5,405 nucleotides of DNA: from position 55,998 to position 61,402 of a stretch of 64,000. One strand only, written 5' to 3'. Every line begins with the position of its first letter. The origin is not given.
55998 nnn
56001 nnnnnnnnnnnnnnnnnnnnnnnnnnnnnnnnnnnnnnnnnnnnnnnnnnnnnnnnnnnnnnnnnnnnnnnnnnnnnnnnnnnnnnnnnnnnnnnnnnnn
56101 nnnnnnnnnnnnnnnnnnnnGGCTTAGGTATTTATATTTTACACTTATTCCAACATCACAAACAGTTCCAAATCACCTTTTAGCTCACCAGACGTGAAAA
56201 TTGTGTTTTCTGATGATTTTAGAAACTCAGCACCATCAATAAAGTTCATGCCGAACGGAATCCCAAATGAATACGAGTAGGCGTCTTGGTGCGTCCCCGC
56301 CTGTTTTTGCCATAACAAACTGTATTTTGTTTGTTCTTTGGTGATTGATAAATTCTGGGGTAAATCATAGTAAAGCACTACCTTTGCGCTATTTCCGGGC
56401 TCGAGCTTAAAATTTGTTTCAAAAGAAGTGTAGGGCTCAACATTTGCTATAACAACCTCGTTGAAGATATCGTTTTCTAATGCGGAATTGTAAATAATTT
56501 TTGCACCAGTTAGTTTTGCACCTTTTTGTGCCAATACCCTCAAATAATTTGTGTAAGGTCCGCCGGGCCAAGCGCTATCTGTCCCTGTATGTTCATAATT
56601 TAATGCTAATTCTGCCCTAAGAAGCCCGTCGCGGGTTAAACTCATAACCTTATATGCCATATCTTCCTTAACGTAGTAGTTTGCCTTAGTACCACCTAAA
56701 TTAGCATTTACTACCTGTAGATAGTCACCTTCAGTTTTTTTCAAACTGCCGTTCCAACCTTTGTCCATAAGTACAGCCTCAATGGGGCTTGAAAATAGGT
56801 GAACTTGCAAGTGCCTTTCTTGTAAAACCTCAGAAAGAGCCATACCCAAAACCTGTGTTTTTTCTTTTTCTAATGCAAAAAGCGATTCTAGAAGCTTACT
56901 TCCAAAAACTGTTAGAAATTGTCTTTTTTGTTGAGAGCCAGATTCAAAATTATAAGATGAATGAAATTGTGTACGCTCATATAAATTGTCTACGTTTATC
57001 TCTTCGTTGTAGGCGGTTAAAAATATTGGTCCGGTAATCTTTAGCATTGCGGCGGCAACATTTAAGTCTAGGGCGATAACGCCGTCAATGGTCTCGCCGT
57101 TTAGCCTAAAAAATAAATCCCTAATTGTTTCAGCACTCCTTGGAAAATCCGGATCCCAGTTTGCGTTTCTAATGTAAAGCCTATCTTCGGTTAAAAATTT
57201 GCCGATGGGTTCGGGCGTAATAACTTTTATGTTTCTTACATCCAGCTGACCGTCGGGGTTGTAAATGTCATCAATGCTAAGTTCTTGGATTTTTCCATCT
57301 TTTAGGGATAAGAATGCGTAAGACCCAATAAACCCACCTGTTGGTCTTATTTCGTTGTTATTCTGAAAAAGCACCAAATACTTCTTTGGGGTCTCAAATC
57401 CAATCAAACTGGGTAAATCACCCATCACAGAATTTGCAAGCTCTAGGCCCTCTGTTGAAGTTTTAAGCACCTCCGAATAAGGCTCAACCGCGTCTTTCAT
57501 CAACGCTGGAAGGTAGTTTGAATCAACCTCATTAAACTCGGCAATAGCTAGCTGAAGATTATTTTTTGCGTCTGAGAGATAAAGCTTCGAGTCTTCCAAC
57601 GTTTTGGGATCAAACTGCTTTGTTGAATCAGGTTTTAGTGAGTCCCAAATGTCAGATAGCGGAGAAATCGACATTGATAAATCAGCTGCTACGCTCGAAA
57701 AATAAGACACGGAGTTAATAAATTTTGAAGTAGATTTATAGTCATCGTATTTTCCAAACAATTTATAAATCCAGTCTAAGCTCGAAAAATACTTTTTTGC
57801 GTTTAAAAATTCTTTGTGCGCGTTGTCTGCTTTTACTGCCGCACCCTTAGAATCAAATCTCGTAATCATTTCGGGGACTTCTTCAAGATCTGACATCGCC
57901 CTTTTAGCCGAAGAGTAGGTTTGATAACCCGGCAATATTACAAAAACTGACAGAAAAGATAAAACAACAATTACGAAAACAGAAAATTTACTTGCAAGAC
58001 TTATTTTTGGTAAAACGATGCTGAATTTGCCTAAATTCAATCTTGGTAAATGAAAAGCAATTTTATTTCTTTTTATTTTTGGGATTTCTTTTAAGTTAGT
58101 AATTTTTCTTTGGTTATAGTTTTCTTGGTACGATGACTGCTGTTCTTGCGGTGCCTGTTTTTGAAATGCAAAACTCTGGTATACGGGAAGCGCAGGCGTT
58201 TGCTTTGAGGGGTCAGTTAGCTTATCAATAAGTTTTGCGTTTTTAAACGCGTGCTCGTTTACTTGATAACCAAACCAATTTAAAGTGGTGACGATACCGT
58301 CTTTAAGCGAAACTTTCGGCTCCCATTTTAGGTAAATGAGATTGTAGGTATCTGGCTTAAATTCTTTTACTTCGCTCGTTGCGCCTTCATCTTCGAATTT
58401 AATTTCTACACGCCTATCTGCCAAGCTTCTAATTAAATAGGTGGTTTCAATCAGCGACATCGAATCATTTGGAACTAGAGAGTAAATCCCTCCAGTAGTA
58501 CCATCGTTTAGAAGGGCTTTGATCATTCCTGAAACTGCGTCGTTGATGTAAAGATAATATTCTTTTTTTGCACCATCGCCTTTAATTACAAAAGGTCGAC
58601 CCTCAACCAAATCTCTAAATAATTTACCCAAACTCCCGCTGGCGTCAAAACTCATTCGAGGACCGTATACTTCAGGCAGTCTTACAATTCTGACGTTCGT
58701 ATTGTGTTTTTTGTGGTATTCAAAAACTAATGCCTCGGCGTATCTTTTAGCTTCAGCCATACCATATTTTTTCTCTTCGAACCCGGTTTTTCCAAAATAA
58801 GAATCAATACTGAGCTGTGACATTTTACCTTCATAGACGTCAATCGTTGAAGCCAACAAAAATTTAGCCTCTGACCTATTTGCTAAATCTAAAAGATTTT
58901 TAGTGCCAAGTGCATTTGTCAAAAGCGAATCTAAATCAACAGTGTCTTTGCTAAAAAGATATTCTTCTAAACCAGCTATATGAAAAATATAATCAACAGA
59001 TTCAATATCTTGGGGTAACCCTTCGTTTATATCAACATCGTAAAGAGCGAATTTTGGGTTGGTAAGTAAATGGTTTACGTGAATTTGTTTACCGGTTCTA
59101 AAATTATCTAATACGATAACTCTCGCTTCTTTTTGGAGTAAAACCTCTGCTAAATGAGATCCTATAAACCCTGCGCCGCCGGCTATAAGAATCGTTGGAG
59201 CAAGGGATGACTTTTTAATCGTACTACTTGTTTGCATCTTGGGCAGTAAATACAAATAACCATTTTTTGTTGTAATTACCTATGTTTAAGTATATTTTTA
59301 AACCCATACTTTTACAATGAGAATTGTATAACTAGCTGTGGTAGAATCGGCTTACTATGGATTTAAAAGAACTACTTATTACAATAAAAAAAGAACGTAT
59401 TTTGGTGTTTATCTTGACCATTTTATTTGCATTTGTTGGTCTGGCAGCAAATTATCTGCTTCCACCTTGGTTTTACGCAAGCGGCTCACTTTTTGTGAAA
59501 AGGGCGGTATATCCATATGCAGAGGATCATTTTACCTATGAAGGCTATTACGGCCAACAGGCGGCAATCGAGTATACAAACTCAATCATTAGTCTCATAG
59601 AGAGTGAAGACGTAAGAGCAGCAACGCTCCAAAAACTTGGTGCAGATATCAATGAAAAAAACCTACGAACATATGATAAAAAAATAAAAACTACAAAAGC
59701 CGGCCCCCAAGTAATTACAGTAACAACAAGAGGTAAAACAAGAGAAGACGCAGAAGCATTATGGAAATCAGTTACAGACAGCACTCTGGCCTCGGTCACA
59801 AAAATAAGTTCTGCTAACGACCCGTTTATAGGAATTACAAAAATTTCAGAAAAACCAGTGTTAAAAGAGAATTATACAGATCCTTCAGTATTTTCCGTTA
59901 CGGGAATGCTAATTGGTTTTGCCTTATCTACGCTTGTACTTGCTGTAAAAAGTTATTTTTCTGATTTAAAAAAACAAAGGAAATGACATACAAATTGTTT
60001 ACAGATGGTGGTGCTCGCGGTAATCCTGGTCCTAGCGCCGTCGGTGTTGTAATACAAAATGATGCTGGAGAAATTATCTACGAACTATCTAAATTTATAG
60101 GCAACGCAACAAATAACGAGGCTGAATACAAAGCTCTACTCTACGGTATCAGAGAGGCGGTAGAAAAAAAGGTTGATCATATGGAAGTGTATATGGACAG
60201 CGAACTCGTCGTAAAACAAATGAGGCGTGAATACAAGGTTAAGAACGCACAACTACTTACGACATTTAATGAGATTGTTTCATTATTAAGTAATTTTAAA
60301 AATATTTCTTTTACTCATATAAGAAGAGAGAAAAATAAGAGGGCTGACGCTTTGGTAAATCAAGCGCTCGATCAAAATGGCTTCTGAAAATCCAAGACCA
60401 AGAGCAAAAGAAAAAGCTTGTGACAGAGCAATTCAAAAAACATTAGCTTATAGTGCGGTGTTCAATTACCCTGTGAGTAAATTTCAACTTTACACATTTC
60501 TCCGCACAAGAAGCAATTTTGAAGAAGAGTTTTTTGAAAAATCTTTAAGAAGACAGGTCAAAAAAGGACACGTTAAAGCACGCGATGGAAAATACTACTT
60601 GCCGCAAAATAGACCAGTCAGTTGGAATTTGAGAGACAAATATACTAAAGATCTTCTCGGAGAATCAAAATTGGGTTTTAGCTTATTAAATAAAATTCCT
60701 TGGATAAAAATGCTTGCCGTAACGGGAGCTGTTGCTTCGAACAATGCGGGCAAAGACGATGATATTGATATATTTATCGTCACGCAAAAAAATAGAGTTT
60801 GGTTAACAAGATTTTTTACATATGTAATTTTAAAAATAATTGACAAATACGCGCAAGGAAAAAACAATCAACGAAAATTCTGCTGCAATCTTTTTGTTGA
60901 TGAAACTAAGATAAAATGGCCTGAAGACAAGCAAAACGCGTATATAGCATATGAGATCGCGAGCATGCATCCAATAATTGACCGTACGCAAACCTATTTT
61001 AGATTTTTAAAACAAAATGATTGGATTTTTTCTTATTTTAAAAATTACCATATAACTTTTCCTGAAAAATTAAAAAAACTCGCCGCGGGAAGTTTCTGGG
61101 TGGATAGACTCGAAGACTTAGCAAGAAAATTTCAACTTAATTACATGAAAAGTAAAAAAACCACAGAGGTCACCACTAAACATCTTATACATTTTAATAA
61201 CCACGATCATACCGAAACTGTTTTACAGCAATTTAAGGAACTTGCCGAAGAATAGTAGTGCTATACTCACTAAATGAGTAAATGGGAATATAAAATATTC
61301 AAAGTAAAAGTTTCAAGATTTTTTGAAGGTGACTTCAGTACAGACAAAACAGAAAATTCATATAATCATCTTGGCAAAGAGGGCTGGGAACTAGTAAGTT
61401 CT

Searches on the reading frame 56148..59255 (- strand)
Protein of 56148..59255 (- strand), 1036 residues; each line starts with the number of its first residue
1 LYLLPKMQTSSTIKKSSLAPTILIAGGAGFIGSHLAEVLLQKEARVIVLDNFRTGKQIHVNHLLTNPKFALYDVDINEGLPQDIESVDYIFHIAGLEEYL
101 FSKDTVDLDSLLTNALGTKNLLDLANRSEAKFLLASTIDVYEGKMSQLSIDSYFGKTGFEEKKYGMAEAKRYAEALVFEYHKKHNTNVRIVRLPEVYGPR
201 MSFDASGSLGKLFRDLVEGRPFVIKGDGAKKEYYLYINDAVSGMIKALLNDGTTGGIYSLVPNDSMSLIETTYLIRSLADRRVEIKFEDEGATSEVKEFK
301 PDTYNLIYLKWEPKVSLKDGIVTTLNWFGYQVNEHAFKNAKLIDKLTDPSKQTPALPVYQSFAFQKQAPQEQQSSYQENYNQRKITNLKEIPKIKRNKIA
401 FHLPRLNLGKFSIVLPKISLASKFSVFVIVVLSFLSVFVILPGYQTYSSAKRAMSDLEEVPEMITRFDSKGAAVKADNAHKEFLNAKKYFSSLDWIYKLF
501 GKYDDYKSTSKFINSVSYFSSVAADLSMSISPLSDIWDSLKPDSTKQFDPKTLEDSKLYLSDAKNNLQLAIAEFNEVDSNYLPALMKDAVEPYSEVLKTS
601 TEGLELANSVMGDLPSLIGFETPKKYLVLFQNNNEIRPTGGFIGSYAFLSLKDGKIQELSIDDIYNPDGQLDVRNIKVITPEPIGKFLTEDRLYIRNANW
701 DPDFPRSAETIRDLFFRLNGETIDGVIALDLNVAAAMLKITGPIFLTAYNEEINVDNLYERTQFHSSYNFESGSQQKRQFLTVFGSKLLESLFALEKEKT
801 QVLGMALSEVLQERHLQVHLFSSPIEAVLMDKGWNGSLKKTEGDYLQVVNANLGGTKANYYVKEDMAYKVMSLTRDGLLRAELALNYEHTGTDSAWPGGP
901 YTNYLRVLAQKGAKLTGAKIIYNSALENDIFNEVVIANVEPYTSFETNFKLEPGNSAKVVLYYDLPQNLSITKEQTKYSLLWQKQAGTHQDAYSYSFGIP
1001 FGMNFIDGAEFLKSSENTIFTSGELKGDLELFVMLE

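Call 53: search_protein_families(library=pfam, proteins=[window:56148-59255:-], max_evalue=0.001)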
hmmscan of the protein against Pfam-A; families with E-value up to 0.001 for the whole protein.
window:56148-59255:- (1036 aa): 7 families
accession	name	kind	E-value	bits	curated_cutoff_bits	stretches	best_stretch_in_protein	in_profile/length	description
PF01370.27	Epimerase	-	1.2e-34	120.3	20.9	1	22-258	1-237/240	NAD dependent epimerase/dehydratase family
PF13196.11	DUF4012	-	6.8e-29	101.7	28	1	623-760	3-137/144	Protein of unknown function (DUF4012)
PF16363.11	GDP_Man_Dehyd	-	4.3e-22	79.4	27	1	23-321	1-329/332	GDP-mannose 4,6 dehydratase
PF07993.18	NAD_binding_4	-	2.8e-10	40.2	20.1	1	84-198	86-209/258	Male sterility protein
PF01073.25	3Beta_HSD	-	7.2e-10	38.8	22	1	23-200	1-185/280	3-beta hydroxysteroid dehydrogenase/isomerase family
PF02719.21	Polysacc_synt_2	-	7.3e-09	35.7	20.2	1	22-136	1-127/293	Polysaccharide biosynthesis protein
PF04321.23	RmlD_sub_bind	-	0.00094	18.8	27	0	21-199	2-154/287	RmlD substrate binding domain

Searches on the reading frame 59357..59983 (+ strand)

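Call 53: search_protein_families(library=pfam, proteins=[window:59357-59983:+], max_evalue=0.001)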
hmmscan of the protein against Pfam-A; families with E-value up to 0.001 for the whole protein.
window:59357-59983:+ (209 aa): 1 family
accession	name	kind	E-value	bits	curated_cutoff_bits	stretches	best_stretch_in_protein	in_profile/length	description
PF02706.20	Wzz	-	6.5e-09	36.4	25.5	1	1-94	3-91/91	Chain length determinant protein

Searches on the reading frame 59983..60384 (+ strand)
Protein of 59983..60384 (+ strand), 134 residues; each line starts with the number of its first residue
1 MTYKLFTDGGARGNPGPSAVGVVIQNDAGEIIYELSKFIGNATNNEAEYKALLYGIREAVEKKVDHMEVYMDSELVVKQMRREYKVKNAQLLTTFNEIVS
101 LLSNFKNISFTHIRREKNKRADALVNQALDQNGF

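Call 79: search_protein_families(library=pfam, proteins=[window:59983-60384:+], max_evalue=0.001)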
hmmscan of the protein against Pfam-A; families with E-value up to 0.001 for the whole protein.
window:59983-60384:+ (134 aa): 2 families
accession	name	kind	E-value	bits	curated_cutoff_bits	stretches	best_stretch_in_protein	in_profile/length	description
PF13456.12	RVT_3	-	3.6e-27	95.2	21.6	1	7-128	2-123/123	Reverse transcriptase-like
PF00075.30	RNase_H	-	6.8e-12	46.2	25.8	1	4-128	5-139/141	RNase H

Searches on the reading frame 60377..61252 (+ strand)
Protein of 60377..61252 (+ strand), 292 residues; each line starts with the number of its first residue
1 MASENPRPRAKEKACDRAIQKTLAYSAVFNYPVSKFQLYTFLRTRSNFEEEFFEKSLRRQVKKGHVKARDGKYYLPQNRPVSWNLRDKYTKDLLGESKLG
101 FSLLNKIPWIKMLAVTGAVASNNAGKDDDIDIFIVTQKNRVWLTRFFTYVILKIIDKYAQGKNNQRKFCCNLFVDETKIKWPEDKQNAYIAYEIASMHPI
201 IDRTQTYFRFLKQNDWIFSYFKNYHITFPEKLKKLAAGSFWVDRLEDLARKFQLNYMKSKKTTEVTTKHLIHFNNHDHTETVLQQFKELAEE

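Call 53: search_protein_families(library=pfam, proteins=[window:60377-61252:+], max_evalue=0.001)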
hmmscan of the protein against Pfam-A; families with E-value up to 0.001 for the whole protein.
window:60377-61252:+ (292 aa): 1 family
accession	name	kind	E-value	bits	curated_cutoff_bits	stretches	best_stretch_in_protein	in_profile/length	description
PF01909.29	NTP_transf_2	-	0.00035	21.4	21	1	108-161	13-60/93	Nucleotidyltransferase domain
